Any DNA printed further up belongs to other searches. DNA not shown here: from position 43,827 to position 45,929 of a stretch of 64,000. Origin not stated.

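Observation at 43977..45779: Unrecognised secreted repeat protein: 16 repeats of ~38 aa with a P-x-[DE]-V-[YF] motif and a two-level (super-repeat) architecture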

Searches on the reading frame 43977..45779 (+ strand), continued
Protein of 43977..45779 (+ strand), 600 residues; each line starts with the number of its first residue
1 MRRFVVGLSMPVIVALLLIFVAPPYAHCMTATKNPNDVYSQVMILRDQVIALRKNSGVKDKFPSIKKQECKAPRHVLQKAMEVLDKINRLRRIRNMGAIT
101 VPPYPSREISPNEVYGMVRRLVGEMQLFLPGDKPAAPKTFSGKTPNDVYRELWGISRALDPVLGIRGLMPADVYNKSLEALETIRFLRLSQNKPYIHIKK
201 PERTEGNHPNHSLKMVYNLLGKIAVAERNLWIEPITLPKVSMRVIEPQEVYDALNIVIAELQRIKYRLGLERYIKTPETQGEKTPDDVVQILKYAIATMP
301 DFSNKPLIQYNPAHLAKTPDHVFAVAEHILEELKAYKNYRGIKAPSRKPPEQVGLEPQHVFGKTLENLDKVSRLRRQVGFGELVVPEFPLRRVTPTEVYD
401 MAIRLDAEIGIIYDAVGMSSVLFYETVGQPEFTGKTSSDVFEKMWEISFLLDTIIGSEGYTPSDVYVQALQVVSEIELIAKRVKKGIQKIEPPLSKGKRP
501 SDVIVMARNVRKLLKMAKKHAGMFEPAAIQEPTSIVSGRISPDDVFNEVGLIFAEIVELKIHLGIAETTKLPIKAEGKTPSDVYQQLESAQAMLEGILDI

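Call 34: search_protein_representatives(alignment_id=A1)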
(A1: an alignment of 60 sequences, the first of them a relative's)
Query: 60 sequences, 604 profile positions. Proteins with E-value up to 0.001 (for the whole library): 1204; up to 1e-10: 826; up to 1e-30: 211. The best 150 are listed.
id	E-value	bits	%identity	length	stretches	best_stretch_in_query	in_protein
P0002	7.9e-244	827.0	-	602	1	1-598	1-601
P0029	4.0e-242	821.3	-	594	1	6-599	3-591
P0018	4.1e-241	818.0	-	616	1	5-601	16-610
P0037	1.6e-238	809.4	-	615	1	8-601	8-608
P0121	2.6e-233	792.2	-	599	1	15-602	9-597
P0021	5.0e-231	784.7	-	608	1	6-601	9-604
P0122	2.4e-230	782.4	-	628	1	6-601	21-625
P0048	8.4e-225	764.1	-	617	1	12-600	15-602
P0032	2.2e-224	762.7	-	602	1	9-598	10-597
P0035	3.7e-224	762.0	-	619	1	6-601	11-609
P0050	3.6e-222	755.4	-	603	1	8-599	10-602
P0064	4.3e-221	751.9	-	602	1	11-599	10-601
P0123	5.0e-219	745.0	-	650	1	11-601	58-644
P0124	1.9e-218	743.1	-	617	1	10-598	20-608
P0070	9.1e-218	740.9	-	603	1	9-598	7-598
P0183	1.2e-49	185.7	-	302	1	315-598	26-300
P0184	1.1e-48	182.5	-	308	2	320-596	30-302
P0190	1.4e-46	175.5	-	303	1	317-598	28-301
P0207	8.7e-42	159.7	-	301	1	11-296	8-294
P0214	8.9e-41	156.3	-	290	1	25-299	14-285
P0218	2.8e-40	154.7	-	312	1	15-297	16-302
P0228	1.0e-38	149.5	-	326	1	15-298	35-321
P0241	1.5e-37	145.7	-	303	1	8-297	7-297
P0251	5.4e-36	140.6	-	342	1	31-595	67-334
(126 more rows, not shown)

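Call 35: search_protein_families(library=pfam, proteins=[P0183, P0184, P0190, P0207, P0214, P0218, P0228, P0241, P0107, P0251], max_evalue=0.1)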
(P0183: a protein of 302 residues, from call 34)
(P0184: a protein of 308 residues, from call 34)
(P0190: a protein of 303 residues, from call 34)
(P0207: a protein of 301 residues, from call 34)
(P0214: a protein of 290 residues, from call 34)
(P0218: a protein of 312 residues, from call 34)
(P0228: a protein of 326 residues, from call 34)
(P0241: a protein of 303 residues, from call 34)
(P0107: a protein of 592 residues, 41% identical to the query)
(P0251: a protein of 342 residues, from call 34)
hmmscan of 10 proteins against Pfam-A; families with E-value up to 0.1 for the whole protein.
P0183 (302 aa): 1 family
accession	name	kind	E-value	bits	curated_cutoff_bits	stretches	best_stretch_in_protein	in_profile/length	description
PF22748.1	PexRD54_WY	-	0.08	13.3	27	0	277-298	9-29/42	Effector PexRD54, WY-domain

P0184 (308 aa): 0 families

P0190 (303 aa): 0 families

P0207 (301 aa): 0 families

P0214 (290 aa): 2 families
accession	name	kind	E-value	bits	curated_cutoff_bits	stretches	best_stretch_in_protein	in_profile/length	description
PF05016.21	ParE_toxin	-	0.016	16.2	23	1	144-211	7-73/89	ParE toxin of type II toxin-antitoxin system, parDE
PF20996.2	DUF5581_N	-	0.072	13.5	25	0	95-184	61-143/169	Family of unknown function (DUF5581) N-terminal domain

P0218 (312 aa): 2 families
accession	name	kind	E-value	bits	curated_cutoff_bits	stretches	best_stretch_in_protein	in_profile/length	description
PF22993.4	SAM_EPH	-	0.022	14.9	27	1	222-272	16-59/60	Ephrin receptor 1 SAM domain-like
PF24367.1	DUF7523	-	0.058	14.1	27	1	179-238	31-91/158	Family of unknown function (DUF7523)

P0228 (326 aa): 0 families

P0241 (303 aa): 2 families
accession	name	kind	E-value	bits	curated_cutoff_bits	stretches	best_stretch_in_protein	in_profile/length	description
PF00710.25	Asparaginase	-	0.036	14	22.5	0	73-119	27-73/193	Asparaginase, N-terminal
PF03305.18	Lipoprotein_X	-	0.074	13.3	25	0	15-96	60-137/182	Mycoplasma MG185/MG260 protein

P0107 (592 aa): 2 families
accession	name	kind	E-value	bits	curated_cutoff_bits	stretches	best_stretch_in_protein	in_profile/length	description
PF22748.1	PexRD54_WY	-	5.4e-06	26.6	27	0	482-497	3-18/42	Effector PexRD54, WY-domain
PF13489.12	Methyltransf_23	-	0.045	13.9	27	1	223-265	73-115/164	Methyltransferase domain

P0251 (342 aa): 0 families

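Call 38: search_protein_families(library=pfam, proteins=[L062:3586-4434:+, L062:4760-5617:-, L062:6878-7330:-, L062:7585-8862:-, L062:8866-9375:-, L062:9372-10007:-, L062:10042-11970:-, L060:5079-5897:+, L060:6815-7225:+, L060:4033-5103:+], max_evalue=0.001)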
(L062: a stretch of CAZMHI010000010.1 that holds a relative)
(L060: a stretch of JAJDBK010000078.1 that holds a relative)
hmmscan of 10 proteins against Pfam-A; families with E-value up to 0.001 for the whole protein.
L062:3586-4434:+ (282 aa): 1 family
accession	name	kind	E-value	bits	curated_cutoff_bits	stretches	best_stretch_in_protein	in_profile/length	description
PF13483.12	Lactamase_B_3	-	1.5e-39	135.9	24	1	70-234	1-160/160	Beta-lactamase superfamily domain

L062:4760-5617:- (285 aa): 2 families
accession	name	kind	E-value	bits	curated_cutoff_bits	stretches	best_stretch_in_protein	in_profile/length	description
PF03641.19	Lysine_decarbox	-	1.4e-26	93.7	27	1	138-268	1-130/131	Possible lysine decarboxylase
PF18306.6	LDcluster4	-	4.9e-12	46.1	26.3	1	109-211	15-114/151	SLOG cluster4 family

L062:6878-7330:- (150 aa): 1 family
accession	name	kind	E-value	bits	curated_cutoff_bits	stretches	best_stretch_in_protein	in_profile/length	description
PF02391.22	MoaE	-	9.7e-40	135.7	23.4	1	5-119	1-114/114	MoaE protein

L062:7585-8862:- (425 aa): 3 families
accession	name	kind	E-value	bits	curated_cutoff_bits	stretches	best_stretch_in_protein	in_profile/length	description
PF03453.22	MoeA_N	-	5.7e-41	140.3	30.8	1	15-182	1-160/160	MoeA N-terminal region (domain I and II)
PF00994.29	MoCF_biosynth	-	1.4e-27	96.6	26.6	1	195-334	1-142/144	Probable molybdopterin binding domain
PF03454.20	MoeA_C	-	2.6e-20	72.8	22.1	1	350-421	2-72/72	MoeA C-terminal region (domain IV)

L062:8866-9375:- (169 aa): 1 family
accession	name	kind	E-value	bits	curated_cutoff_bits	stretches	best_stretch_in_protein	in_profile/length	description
PF03205.20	MobB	-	7e-52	175.3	26.6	1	5-137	1-133/133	Molybdopterin guanine dinucleotide synthesis protein B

L062:9372-10007:- (211 aa): 1 family
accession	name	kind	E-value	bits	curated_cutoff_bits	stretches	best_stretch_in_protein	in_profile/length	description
PF01066.26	CDP-OH_P_transf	-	5.2e-36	124.8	22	1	4-170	2-151/152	CDP-alcohol phosphatidyltransferase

L062:10042-11970:- (642 aa): 7 families
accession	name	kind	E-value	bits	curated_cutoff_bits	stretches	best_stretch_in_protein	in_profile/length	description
PF08459.17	UvrC_RNaseH_dom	-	8e-52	175.7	22.3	1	406-572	4-159/159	UvrC RNAse H endonuclease domain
PF22920.2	UvrC_RNaseH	-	4.2e-36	123.8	24.3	1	274-388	1-116/116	UvrC Ribonuclease H-like domain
PF01541.30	GIY-YIG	-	3.9e-10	40.3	22.6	1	40-115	2-78/78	GIY-YIG catalytic domain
PF02151.25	UVR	-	3.1e-08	33.5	21.5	1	229-255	4-30/36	UvrB/uvrC motif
PF12826.13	HHH_2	-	1.9e-07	31.6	27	1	591-641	8-58/64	Helix-hairpin-helix motif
PF14520.12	HHH_5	-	3.4e-05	24.7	27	1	588-635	4-52/57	Helix-hairpin-helix domain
PF24348.1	DUF7508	-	0.00021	21.8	26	0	31-96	13-78/79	Domain of unknown function (DUF7508)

L060:5079-5897:+ (272 aa): 1 family
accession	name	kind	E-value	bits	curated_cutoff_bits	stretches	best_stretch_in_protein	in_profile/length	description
PF00459.30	Inositol_P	-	1.7e-69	234.8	27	1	20-270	7-266/271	Inositol monophosphatase family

L060:6815-7225:+ (136 aa): 1 family
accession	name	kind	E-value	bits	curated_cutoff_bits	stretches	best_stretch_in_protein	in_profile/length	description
PF00072.30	Response_reg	-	1.7e-24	86.6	30.2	1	10-124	1-110/111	Response regulator receiver domain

L060:4033-5103:+ (356 aa): 6 families
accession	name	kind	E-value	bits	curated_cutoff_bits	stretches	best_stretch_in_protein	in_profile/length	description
PF03054.22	tRNA_Me_trans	-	1.3e-73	247.4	20.6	1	6-199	3-201/202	tRNA methyl transferase HUP domain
PF20259.3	tRNA_Me_trans_M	-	3.5e-19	68.5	27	1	217-268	12-65/66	tRNA methyl transferase PRC-barrel domain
PF20258.4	tRNA_Me_trans_C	-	2.7e-17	63.3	20.6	1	277-351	3-77/77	Aminomethyltransferase beta-barrel domain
PF00733.27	Asn_synthase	-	3.1e-05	24.2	21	1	7-75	21-82/354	Asparagine synthase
PF02540.23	NAD_synthase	-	0.0001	22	21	1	6-78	21-87/242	NAD synthase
PF00764.25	Arginosuc_synth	-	0.00086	19.8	27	0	6-78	2-67/162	Arginosuccinate synthase N-terminal HUP domain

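Call 41: find_related_loci(query=A4, collection=metagenome_contigs, flank=5000)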
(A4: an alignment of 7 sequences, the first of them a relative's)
Query A4 (301 aa) in metagenome_contigs; peptide patterns used: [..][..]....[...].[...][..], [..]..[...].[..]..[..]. (x = any residue, [..] = any of these).
155 stretches matched a pattern; 8 encode a relative of the query (tblastn E <= 1e-3); 8 distinct loci.
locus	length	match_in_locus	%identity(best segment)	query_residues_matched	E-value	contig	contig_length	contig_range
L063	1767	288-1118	47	28-301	5e-79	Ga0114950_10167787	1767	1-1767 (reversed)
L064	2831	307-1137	45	28-301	4e-73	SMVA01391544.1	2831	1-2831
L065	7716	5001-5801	36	26-293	5e-51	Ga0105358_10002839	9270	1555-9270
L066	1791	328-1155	37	29-301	4e-49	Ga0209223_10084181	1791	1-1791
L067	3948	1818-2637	41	9-293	9e-59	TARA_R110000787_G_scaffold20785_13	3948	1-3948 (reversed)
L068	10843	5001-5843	30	7-293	1e-33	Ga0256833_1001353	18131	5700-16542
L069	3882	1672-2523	30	8-296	5e-28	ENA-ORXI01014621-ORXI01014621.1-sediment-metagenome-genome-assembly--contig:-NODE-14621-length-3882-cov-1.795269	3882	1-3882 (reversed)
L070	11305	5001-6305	26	2-301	2e-22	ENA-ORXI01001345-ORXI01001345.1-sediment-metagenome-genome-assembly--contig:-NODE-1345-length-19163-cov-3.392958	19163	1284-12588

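Call 43: search_protein_families(library=pfam, proteins=[L064:1174-2831:+, L065:5834-7693:+, L066:1169-1791:+, L063:1194-1767:+, L067:2739-3948:+, L065:3750-4646:+, L065:2656-3747:+, L065:1767-2627:+, L065:413-1609:-], max_evalue=0.01)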
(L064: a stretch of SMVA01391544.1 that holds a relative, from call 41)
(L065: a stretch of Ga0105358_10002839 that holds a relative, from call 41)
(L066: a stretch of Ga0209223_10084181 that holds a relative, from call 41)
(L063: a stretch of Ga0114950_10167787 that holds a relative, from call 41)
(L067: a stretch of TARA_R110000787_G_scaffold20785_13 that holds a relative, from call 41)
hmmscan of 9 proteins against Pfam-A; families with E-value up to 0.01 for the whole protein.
L064:1174-2831:+ (552 aa): 2 families
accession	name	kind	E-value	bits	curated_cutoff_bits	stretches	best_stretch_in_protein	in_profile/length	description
PF00015.26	MCPsignal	-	5.5e-10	39.8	34.6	2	503-552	11-60/172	Methyl-accepting chemotaxis protein (MCP) signalling domain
PF00672.30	HAMP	-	1.5e-09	38.5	25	1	281-328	4-50/53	HAMP domain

L065:5834-7693:+ (619 aa): 2 families
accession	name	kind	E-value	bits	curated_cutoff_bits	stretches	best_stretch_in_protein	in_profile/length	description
PF00015.26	MCPsignal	-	1.7e-34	119.6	34.6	1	421-587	5-171/172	Methyl-accepting chemotaxis protein (MCP) signalling domain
PF00672.30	HAMP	-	2.1e-11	44.4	25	1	272-318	6-52/53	HAMP domain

L066:1169-1791:+ (207 aa): 0 families

L063:1194-1767:+ (191 aa): 0 families

L067:2739-3948:+ (403 aa): 1 family
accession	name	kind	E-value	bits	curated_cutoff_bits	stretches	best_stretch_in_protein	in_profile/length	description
PF00672.30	HAMP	-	1.3e-10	41.9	25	1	279-330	2-52/53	HAMP domain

L065:3750-4646:+ (298 aa): 9 families
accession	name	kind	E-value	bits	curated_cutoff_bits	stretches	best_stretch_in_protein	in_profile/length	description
PF02153.23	PDH_N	-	2.5e-43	147.7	26.5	1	25-178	1-152/154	Prephenate dehydrogenase, nucleotide-binding domain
PF20463.3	PDH_C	-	4.9e-28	97.9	22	1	183-282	2-100/102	Prephenate dehydrogenase, dimerization domain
PF03807.23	F420_oxidored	-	1.6e-10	41.9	21.6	1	12-103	1-91/94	NADP oxidoreductase coenzyme F420-dependent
PF03446.21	NAD_binding_2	-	1.1e-08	35.7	21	1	12-135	1-124/161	NAD binding domain of 6-phosphogluconate dehydrogenase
PF00056.29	Ldh_1_N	-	0.00023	21.6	27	1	12-130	2-121/141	lactate/malate dehydrogenase, NAD binding domain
PF02423.21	OCD_Mu_crystall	-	0.0011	18.5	24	1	12-104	131-225/314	Ornithine cyclodeaminase/mu-crystallin family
PF01408.29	GFO_IDH_MocA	-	0.0021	19.2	24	0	12-87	2-79/120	Oxidoreductase family, NAD-binding Rossmann fold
PF03435.24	Sacchrp_dh_NADP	-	0.0048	17.7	25.1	0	13-89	1-87/129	Saccharopine dehydrogenase NADP binding domain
PF22616.2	HMD_N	-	0.0097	15.8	27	0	54-114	127-186/239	HMD N-terminal domain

L065:2656-3747:+ (363 aa): 4 families
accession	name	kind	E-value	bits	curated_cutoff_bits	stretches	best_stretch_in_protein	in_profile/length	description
PF00155.27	Aminotran_1_2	-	2.4e-59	201.8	19.7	1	29-356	3-360/361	Aminotransferase class I and II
PF00266.25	Aminotran_5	-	5.3e-06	26.1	21.5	1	66-190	47-178/371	Aminotransferase class-V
PF01041.23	DegT_DnrJ_EryC1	-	0.00016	21.5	19.8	1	70-191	32-149/360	DegT/DnrJ/EryC1/StrS aminotransferase family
PF01053.26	Cys_Met_Meta_PP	-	0.00036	19.6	27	1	102-209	90-195/381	Cys/Met metabolism PLP-dependent enzyme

L065:1767-2627:+ (286 aa): 1 family
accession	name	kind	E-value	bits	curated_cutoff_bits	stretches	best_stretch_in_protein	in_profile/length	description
PF01817.26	CM_2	-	9.4e-18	64.6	27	1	9-85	1-79/80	Chorismate mutase type II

L065:413-1609:- (398 aa): 3 families
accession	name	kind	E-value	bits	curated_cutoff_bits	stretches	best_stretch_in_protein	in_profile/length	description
PF00561.26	Abhydrolase_1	-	4.4e-17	63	25.8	1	62-275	3-183/245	alpha/beta hydrolase fold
PF12697.13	Abhydrolase_6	-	0.00011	23.4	26.3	1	135-374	44-212/217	Alpha/beta hydrolase family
PF12146.15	Hydrolase_4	-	0.0045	16.8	27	1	158-197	77-116/239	Serine aminopeptidase, S33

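Call 45: find_homologous_proteins(query=A3, max_evalue=0.00001)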
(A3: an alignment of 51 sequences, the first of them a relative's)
Query A3 (51 sequences) (301 aa, profile of the alignment): 550 proteins with E <= 0.00001 among 8000 candidates; the best 120 are listed.
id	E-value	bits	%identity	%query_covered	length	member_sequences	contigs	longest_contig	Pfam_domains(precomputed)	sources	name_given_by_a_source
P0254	1.7e-111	390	29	84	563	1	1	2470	-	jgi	jgi:hypothetical protein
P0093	1.4e-105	371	30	69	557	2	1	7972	-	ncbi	-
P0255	1.4e-103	364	29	82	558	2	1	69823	-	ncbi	-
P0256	1.6e-103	364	30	89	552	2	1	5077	-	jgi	-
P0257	4.7e-99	349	27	89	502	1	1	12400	-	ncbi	-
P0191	3.8e-97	343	26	90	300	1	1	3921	-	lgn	-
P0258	6.2e-97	342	26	96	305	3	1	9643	-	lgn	-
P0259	1.3e-96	341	27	96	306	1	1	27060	-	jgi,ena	-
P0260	2.3e-96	341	27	97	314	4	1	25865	-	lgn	-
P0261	4.4e-96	340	26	93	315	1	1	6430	-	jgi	jgi:hypothetical protein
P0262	4.9e-96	339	27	93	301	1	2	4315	-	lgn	-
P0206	9.0e-96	339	27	89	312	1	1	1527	-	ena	-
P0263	3.9e-95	337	27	95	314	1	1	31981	-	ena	-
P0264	4.5e-94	333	29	87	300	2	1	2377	-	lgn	-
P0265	8.5e-94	332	26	98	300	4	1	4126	-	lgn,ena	-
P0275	2.9e-91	324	27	91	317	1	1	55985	-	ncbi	ncbi:hypothetical protein ACQZV8_04485 [Magnetococcales bacterium HHB-1]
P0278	9.9e-91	322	25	100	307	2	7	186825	-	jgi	-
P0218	4.0e-89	317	27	86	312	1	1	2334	-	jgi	-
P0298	3.4e-88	314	25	92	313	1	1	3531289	-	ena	-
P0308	1.5e-86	308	29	94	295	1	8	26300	-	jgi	-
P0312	2.1e-86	308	28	88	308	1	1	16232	-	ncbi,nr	ncbi:MAG: hypothetical protein QNL04_10075 [SAR324 cluster bacterium]|nr:hypothetical protein [SAR32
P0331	1.2e-85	305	30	91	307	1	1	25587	-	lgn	-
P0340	3.5e-85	304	26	86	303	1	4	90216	-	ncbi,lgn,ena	-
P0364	1.9e-84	301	23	95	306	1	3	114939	-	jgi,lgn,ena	-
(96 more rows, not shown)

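Call 46: find_encoding_contigs(protein=P0298, flank=4000, max_places=1)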
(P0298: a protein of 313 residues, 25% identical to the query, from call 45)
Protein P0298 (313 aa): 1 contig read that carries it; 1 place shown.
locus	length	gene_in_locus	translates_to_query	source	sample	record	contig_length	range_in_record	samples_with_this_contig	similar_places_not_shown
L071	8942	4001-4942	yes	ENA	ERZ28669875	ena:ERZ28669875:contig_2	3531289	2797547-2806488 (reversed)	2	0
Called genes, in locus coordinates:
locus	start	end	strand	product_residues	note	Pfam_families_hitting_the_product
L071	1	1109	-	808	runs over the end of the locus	PF01751:Toprim, PF01131:Topoisom_bac, PF13368:Toprim_C_rpt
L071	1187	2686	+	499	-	PF00072:Response_reg, PF00512:HisKA (faint), PF02518:HATPase_c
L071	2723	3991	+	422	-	PF00072:Response_reg, PF00990:GGDEF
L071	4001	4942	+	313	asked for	-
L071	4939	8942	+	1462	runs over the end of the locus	PF02743:dCache_1, PF21623:HK_sensor_dom_bact, PF00672:HAMP (faint), PF01590:GAF (weak), PF13185:GAF_2, PF00512:HisKA, PF02518:HATPase_c, PF00072:Response_reg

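Call 47: find_encoding_contigs(protein=P0278, flank=4000, max_places=1)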
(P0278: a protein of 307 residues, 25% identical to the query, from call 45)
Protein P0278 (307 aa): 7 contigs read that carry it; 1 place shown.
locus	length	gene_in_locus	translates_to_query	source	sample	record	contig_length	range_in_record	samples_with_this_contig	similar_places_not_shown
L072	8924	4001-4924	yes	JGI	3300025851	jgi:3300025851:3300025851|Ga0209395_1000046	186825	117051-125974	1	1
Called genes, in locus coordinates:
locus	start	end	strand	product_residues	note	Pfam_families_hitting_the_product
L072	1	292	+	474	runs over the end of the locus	PF01494:FAD_binding_3 (faint), PF03486:HI0933_like (faint), PF07992:Pyr_redox_2, PF00890:FAD_binding_2 (weak), PF12831:FAD_oxidored (weak), PF13450:NAD_binding_8, PF17806:SO_alpha_A3, PF04324:Fer2_BFD, +2 more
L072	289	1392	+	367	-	PF00070:Pyr_redox (faint), PF00890:FAD_binding_2, PF01266:DAO, PF01494:FAD_binding_3 (weak), PF13450:NAD_binding_8 (weak), PF13738:Pyr_redox_3 (faint)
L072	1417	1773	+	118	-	PF01042:Ribonuc_L-PSP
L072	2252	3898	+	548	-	PF20250:FapA_N, PF03961:FapA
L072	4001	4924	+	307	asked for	-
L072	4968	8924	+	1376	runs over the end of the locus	PF02743:dCache_1, PF21623:HK_sensor_dom_bact, PF01590:GAF, PF13185:GAF_2, PF00512:HisKA, PF02518:HATPase_c, PF00072:Response_reg, PF01627:Hpt, +1 more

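Call 48: find_encoding_contigs(protein=P0364, flank=4000, max_places=1)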
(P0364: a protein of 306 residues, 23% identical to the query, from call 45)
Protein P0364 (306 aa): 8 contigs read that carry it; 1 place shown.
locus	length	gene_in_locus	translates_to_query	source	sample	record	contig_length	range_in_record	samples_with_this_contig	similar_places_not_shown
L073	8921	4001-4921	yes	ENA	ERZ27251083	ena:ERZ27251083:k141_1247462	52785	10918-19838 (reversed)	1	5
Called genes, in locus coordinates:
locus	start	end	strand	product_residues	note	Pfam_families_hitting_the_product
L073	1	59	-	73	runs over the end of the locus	PF02597:ThiS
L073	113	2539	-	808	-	PF03176:MMPL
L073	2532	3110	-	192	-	PF05494:MlaC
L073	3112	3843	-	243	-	PF04333:MlaA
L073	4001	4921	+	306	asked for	-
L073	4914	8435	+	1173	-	PF02743:dCache_1, PF21623:HK_sensor_dom_bact, PF00672:HAMP (faint), PF01590:GAF (weak), PF13185:GAF_2, PF00512:HisKA, PF02518:HATPase_c, PF00072:Response_reg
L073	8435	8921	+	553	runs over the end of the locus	PF01339:CheB_methylest, PF03705:CheR_N, PF01739:CheR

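Call 49: find_encoding_contigs(protein=P0340, flank=4000, max_places=1)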
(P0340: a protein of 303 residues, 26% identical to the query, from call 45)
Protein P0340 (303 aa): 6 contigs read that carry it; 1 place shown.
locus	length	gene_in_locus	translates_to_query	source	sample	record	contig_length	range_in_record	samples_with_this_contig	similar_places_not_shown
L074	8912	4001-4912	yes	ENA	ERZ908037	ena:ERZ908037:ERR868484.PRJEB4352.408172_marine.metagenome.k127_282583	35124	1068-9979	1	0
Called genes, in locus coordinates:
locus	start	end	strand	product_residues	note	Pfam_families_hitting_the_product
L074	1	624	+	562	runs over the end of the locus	?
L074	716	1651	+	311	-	PF09982:LpxR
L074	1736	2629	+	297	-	PF09982:LpxR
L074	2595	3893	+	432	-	PF00890:FAD_binding_2, PF01134:GIDA (weak), PF01266:DAO (faint), PF03486:HI0933_like, PF07992:Pyr_redox_2, PF12831:FAD_oxidored, PF13738:Pyr_redox_3 (faint), PF22780:HI0933_like_1st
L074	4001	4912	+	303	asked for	-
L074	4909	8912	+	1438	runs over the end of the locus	PF02743:dCache_1, PF21623:HK_sensor_dom_bact, PF01590:GAF (weak), PF13185:GAF_2, PF00512:HisKA, PF02518:HATPase_c, PF00072:Response_reg, PF00072:Response_reg, +4 more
